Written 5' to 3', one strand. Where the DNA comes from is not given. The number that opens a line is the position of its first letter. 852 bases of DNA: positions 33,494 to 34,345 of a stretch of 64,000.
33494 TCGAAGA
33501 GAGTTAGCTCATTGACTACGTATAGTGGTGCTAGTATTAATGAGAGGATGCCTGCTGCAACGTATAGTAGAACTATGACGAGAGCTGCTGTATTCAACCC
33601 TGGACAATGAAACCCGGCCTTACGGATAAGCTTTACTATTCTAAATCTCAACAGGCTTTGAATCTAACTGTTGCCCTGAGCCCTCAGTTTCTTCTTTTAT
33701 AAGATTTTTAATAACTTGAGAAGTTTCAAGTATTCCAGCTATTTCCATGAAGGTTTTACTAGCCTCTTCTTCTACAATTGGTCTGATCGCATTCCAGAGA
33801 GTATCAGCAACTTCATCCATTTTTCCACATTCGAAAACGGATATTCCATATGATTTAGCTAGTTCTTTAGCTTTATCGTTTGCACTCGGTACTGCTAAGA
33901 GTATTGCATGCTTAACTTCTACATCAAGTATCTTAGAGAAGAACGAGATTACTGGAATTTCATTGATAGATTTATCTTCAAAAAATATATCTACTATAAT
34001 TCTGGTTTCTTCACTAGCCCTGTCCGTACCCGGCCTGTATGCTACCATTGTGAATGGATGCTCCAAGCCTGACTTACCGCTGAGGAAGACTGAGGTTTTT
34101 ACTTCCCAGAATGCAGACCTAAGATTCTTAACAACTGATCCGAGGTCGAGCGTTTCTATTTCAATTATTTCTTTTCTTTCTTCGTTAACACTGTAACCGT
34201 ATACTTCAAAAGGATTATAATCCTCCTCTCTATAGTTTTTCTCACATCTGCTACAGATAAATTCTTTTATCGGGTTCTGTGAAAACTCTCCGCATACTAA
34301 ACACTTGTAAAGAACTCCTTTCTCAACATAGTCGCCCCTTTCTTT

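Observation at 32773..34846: Translationally coupled operon: multi-zinc-ribbon protein with nuclease-like domain upstream of a presenilin/SPP-like intramembrane protease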

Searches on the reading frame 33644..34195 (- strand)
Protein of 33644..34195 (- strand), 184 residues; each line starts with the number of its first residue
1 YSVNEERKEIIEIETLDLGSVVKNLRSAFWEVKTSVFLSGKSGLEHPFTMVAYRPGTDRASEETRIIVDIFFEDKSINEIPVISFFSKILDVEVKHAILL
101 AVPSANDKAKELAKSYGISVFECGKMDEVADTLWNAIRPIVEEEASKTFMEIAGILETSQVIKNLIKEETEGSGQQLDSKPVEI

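Call 19: search_solved_structures(query=A2, max_evalue=10, show_alignments=3)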
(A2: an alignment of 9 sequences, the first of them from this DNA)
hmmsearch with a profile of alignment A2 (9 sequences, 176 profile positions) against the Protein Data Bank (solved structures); distinct sequences matched with E-value up to 10: 0.

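Call 22: search_protein_representatives(alignment_id=A2)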
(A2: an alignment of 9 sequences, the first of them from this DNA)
Query: 9 sequences, 176 profile positions. Proteins with E-value up to 0.001 (for the whole library): 430; up to 1e-10: 86; up to 1e-30: 1. The best 150 are listed.
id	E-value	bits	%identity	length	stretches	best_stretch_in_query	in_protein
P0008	1.4e-91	320.9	-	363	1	1-175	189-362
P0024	8.3e-27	110.0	-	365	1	1-148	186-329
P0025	1.8e-19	86.2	-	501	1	1-138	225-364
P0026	4.2e-19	84.9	-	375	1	1-145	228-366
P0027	5.1e-19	84.7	-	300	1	1-148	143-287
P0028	2.9e-18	82.2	-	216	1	1-141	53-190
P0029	3.3e-18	82.0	-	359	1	1-141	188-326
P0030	4.1e-18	81.7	-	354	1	1-158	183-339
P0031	6.5e-18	81.1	-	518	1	1-141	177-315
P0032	2.5e-17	79.2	-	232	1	4-129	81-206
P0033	4.4e-17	78.4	-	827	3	1-125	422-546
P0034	5.8e-17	78.0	-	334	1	1-142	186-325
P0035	3.5e-16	75.4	-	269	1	30-125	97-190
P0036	3.6e-16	75.4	-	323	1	1-133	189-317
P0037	9.6e-16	74.0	-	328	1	4-136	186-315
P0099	5.1e-11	58.6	-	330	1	30-132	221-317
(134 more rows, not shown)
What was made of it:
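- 33827..34147 (-): Residues 206-312: divergent Mrr-like PD-(D/E)xK-fold domain with the hallmarks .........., IIVDIFF and FSKILD. The canonical beta-2 Asp is replaced by Thr238 and the beta-3 Lys by Phe260. A profile search gives 430 related 50% clusters (call 22).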

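Call 29: search_solved_structures(query=A4, max_evalue=10, show_alignments=3)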
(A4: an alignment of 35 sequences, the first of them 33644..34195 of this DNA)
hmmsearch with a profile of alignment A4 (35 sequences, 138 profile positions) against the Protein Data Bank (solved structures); distinct sequences matched with E-value up to 10: 37.
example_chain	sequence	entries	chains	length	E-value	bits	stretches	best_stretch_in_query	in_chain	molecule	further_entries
2r4q_A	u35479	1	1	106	0.042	16.4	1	17-72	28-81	Phosphotransferase system (PTS) fructose-specific enzyme IIABC component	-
5cw9_A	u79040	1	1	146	0.11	15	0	92-108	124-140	De novo designed ferredoxin-ferredoxin domain insertion protein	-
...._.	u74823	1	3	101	0.14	14.7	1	66-101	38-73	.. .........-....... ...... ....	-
4xi1_A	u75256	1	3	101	0.16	14.5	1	66-101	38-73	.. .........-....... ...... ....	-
1y88_A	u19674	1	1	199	0.26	13.8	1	12-107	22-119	Hypothetical protein AF1548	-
7bqd_A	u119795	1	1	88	0.45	13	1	85-128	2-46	NF8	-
6zio_A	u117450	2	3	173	0.67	12.5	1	94-128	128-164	GTPase NRas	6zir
6ziz_A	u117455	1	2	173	0.68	12.5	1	94-128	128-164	GTPase NRas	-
4wz3_B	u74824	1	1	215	0.68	12.5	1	67-101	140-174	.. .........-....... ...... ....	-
8tbi_A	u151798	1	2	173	0.68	12.5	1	94-128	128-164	GTPase NRas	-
8vm2_A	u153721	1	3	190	0.79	12.3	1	94-128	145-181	GTPase NRas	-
3con_A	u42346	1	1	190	0.79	12.2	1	94-128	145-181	GTPase NRas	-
6wgh_A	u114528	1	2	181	0.84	12.2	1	94-127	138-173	GTPase NRas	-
9glw_A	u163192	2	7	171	0.87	12.1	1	94-114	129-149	GTPase NRas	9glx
7c40_A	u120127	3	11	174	0.87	12.1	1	94-135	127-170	GTPase KRas | Isoform 2B of GTPase KRas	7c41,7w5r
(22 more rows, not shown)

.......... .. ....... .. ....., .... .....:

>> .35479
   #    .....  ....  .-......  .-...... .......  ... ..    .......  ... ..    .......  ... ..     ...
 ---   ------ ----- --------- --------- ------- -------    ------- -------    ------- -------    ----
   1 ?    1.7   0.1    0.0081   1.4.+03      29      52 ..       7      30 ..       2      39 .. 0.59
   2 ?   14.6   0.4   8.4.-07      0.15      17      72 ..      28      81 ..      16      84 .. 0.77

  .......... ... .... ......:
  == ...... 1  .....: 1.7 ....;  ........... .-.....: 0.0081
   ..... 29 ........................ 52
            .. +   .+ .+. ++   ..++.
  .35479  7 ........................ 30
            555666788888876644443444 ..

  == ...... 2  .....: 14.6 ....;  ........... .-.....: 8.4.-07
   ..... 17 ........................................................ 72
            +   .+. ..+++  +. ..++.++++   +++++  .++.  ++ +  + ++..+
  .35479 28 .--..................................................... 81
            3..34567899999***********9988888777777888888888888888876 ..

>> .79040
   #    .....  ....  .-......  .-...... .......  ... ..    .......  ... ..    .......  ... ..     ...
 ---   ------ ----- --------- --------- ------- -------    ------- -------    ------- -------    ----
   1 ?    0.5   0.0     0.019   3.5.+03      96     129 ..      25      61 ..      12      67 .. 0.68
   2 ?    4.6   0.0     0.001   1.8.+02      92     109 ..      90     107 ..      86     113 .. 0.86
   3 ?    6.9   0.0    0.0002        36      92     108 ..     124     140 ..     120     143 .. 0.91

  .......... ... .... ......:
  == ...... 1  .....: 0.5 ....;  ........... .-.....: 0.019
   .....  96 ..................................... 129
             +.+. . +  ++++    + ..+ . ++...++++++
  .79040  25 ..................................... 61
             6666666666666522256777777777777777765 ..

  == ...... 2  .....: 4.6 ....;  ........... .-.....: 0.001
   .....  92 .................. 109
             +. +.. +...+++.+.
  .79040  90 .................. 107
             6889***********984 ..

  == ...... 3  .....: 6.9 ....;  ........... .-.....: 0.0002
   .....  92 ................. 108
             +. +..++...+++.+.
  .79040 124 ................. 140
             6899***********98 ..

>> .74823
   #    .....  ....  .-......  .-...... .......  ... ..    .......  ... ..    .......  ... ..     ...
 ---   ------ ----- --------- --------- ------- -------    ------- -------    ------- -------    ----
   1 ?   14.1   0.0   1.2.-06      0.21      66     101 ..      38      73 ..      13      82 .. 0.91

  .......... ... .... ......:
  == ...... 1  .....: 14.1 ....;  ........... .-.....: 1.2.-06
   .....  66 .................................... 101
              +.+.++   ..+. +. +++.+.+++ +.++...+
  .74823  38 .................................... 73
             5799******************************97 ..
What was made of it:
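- Tried and rejected: Sequence-profile searches of PDB with the C-terminal domain gave nothing significant (calls 19, 29).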

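Call 30: search_protein_families(library=pfam, alignment_id=A4, max_evalue=0.1)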
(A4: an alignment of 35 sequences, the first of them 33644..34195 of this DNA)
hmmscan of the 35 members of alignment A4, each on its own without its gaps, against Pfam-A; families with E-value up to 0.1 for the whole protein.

A. member 1, window:33644-34195:- (184 aa): 0 families

B. families by the number of members that match (of 35 scanned): 22 families
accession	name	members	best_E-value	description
PF04471.18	Mrr_cat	8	2.6e-08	Restriction endonuclease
PF18551.6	TackOD1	5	8.5e-11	Thaumarchaeal output domain 1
PF22722.2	NA-iREase1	3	0.00091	NACHT-associated inactive Restriction Endonuclease 1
PF14599.11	zinc_ribbon_6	1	2e-05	Zinc-ribbon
PF08862.16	DUF1829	1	0.0013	Domain of unknown function DUF1829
PF01363.27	FYVE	1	0.0064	FYVE zinc finger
PF23455.1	DUF7129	1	0.012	Domain of unknown function (DUF7129)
PF00569.23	ZZ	1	0.022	Zinc finger, ZZ type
PF01939.22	NucS_C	1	0.024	Endonuclease NucS C-terminal domain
PF25721.1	T4_Y03C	1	0.03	Phage T4 Y03C protein family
PF22219.1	DUF3829_2nd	1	0.038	DUF3829-like, C-terminal domain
PF01155.25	HypA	1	0.05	Hydrogenase/urease nickel incorporation, metallochaperone, hypA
PF18743.7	AHJR-like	1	0.053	REase_AHJR-like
PF01728.25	FtsJ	1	0.054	FtsJ-like methyltransferase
PF09078.16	CheY-binding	1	0.056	CheY binding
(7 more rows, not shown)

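Call 37: predict_structure(alignment_id=A4)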
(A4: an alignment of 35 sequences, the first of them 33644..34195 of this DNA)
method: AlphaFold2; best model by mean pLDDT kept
length: 184 residues; sequences in the alignment: 35
mean_pLDDT: 91.4   pTM: 0.79
mean pLDDT of the five models: 91.4, 90.5, 89.8, 89.5, 89.0
residues with pLDDT >= 90: 144; 70-90: 29; 50-70: 11; < 50: 0
segments of 3 or more residues with pLDDT < 50: none
pLDDT, mean of each block of 10 residues (from residue 1): 70 87 96 95 97 77 84 96 98 96 98 98 96 98 93 94 94 78 82
secondary structure, 60 per line:
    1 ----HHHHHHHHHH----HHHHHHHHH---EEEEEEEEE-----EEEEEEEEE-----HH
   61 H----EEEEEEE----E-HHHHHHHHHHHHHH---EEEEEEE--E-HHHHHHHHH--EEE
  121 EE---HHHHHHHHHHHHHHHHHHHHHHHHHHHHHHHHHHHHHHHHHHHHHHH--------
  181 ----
elements in order: H5-14 H19-27 E31-39 E45-53 E66-72 H79-92 E96-102 H107-115 E118-122 H126-172
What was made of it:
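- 33827..34147 (-): AF2 pLDDT is 91.4 with alpha-beta-beta-beta-alpha-beta-alpha-beta topology (call 37).
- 33680..33820 (-): Residues 315-361: long C-terminal helix containing the most conserved stretch of the clade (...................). It is not hydrophobic enough to span a membrane. The helix is predicted with pLDDT 78-94 (call 37).
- On Mrr_cat / PD-(D/E)xK nuclease superfamily: AF2 model with pLDDT 91.4 and that topology (call 37).
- Checked: The AF2 model has pLDDT 91.4 (call 37). LDVEVKH lies at the end of helix alpha-2 and in the loop before beta-4, not in beta-3 (call 37).
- Tried and rejected: The domain-only model with a deeper alignment worked (call 37).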

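Call 43: fold_search(model_id=the predicted structure, library=pdb)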
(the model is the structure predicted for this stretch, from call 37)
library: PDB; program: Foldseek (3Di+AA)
matches with E <= 10: 844; with E <= 0.001: 2
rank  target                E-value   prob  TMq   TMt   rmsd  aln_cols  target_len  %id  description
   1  1y88                  6.2e-07  1.00  0.45  0.45   2.9       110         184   20  Crystal Structure of Protein of Unknown Function AF1548 (released 2004-12-21)
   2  9u49_A                8.6e-04  1.00  0.40  0.20   4.9       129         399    9  crystal structure of Cdn1 in complex with cA4 (released 2026-02-04)
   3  8z4i_A                1.1e-03  1.00  0.36  0.19   4.8       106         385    9  crystal structure of Cdn1 in complex with cA3 (released 2026-02-04)
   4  4f0p_B                1.4e-03  1.00  0.39  0.19   6.9       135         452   14  MspJI Restriction Endonuclease - P31 Form (released 2012-08-08)
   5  8z4i_B                3.1e-03  1.00  0.40  0.21   4.4       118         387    9  crystal structure of Cdn1 in complex with cA3 (released 2026-02-04)
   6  9nl2_A                3.8e-03  0.97  0.36  0.08  14.4       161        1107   12  Structure of R2 retrotransposon protein from Platysternon megacephalum initiating target-primed reverse transcription (released 2025-06-18)
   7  2vld_A                4.0e-03  1.00  0.33  0.28   6.6       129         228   12  crystal structure of a repair endonuclease from Pyrococcus abyssi (released 2009-05-19)
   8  8q3z_A                4.3e-03  1.00  0.42  0.20   5.6       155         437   11  Crystal structure of cA4-bound Can2 from Thermoanaerobacter brockii (released 2023-11-22)
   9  7bdv_A                4.9e-03  1.00  0.43  0.24   4.4       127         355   12  Structure of Can2 from Sulfobacillus thermosulfidooxidans in complex with cyclic tetra-adenylate (cA4) (released 2021-03-03)
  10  8q43_A                5.9e-03  1.00  0.47  0.23   3.8       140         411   13  Crystal structure of cA4-bound Can2 (E341A) in complex with oligo-C DNA (released 2023-11-22)
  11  9dou_A                7.6e-03  0.90  0.34  0.09  16.3       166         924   11  Taeniopygia guttata R2 retrotransposon (R2Tg) initiating target-primed reverse transcription (released 2025-05-21)
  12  8bao_B                8.1e-03  1.00  0.43  0.24   4.5       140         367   13  Dysgonamonadaceae bacterium CRISPR ancillary nuclease 2 (released 2022-11-30)
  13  1xmx                  8.1e-03  0.99  0.46  0.25   5.3       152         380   12  Crystal structure of protein VC1899 from Vibrio cholerae (released 2004-11-16)
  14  6p4w_B                8.1e-03  0.99  0.41  0.23   5.1       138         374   10  XPB helicase in a complex with truncated Bax1 from Sulfurisphaera tokodaii at 2.96 Angstrom resolution (released 2020-06-03)
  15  8q44_B                9.9e-03  0.99  0.37  0.17   4.3       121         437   13  Crystal structure of cA4-bound Can2 (E364R) in complex with oligo-T DNA (released 2023-11-22)
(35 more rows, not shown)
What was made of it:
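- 33827..34147 (-): Foldseek finds 1y88 at E 6e-7 and then other PD-(D/E)xK nucleases (call 43).
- On Mrr_cat / PD-(D/E)xK nuclease superfamily: Foldseek top matches are 1y88, Cdn1, MspJI, NucS, Can2 and Bax1 (call 43).
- Checked: The best Foldseek PDB match is 1y88/AF1548 at E 6e-7, followed by Cdn1, MspJI, NucS, Can2 and Bax1 (call 43).
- The closest structural matches are nucleases (call 43).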

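Call 53: find_encoding_contigs(protein=P0099, flank=6000, max_places=1)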
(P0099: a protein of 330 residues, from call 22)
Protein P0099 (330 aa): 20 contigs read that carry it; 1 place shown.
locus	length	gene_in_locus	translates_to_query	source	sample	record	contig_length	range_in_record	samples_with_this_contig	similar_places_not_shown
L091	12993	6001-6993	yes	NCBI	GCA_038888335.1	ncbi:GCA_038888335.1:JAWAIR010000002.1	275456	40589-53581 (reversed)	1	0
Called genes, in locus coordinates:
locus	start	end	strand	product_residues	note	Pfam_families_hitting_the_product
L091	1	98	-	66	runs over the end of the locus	-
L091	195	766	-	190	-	PF01261:AP_endonuc_2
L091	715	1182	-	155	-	PF01877:RNA_binding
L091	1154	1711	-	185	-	PF13238:AAA_18, PF13207:AAA_17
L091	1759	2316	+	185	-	PF09749:HVSL (faint), PF10469:AKAP7_NLS, PF02834:LigT_PEase, PF13563:2_5_RNA_ligase2, PF02834:LigT_PEase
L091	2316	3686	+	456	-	PF01909:NTP_transf_2, PF09249:tRNA_NucTransf2, PF21133:CAA_C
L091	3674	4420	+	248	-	PF01163:RIO1 (weak)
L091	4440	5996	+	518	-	PF00270:DEAD, PF04851:ResIII, PF00271:Helicase_C, PF16203:ERCC3_RAD25_C (weak), PF22590:Cas3-like_C_2 (weak)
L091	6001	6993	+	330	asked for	PF18551:TackOD1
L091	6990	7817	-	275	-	PF00482:T2SSF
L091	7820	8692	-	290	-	PF00482:T2SSF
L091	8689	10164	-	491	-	PF00437:T2SSE, PF27713:UCP018868, PF23989:PilB3_C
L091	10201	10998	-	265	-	-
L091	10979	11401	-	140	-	-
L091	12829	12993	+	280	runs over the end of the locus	-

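Call 68: find_encoding_contigs(protein=P0024, flank=6000, max_places=2)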
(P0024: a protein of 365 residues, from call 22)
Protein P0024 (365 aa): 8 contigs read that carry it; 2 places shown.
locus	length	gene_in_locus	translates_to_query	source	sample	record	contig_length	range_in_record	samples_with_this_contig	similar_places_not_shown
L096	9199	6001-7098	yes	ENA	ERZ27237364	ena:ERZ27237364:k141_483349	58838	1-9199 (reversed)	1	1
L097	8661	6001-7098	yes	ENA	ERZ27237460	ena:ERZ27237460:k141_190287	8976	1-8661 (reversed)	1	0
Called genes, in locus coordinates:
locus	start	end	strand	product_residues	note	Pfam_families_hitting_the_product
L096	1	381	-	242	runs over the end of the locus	PF00483:NTP_transferase, PF12804:NTP_transf_3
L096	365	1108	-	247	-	-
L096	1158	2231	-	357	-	PF04014:MazE_antitoxin, PF01895:PhoU (weak)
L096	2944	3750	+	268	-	PF00571:CBS (faint)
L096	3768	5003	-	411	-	PF00535:Glycos_transf_2, PF10111:Glyco_tranf_2_2 (weak), PF13641:Glyco_tranf_2_3, PF01644:Chitin_synth_1 (faint), PF03142:Chitin_synth_2 (weak), PF13632:Glyco_trans_2_3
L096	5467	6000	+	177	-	PF00025:Arf, PF00071:Ras, PF08477:Roc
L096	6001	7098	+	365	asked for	PF18551:TackOD1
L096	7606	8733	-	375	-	PF01609:DDE_Tnp_1 (weak)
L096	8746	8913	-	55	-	PF09853:DUF2080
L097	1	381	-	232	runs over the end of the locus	?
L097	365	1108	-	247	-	-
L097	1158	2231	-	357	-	PF04014:MazE_antitoxin, PF01895:PhoU (weak)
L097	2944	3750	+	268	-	PF00571:CBS (faint)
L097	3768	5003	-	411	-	PF00535:Glycos_transf_2, PF10111:Glyco_tranf_2_2 (weak), PF13641:Glyco_tranf_2_3, PF01644:Chitin_synth_1 (faint), PF03142:Chitin_synth_2 (weak), PF13632:Glyco_trans_2_3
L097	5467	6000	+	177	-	PF00025:Arf, PF00071:Ras, PF08477:Roc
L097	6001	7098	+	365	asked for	PF18551:TackOD1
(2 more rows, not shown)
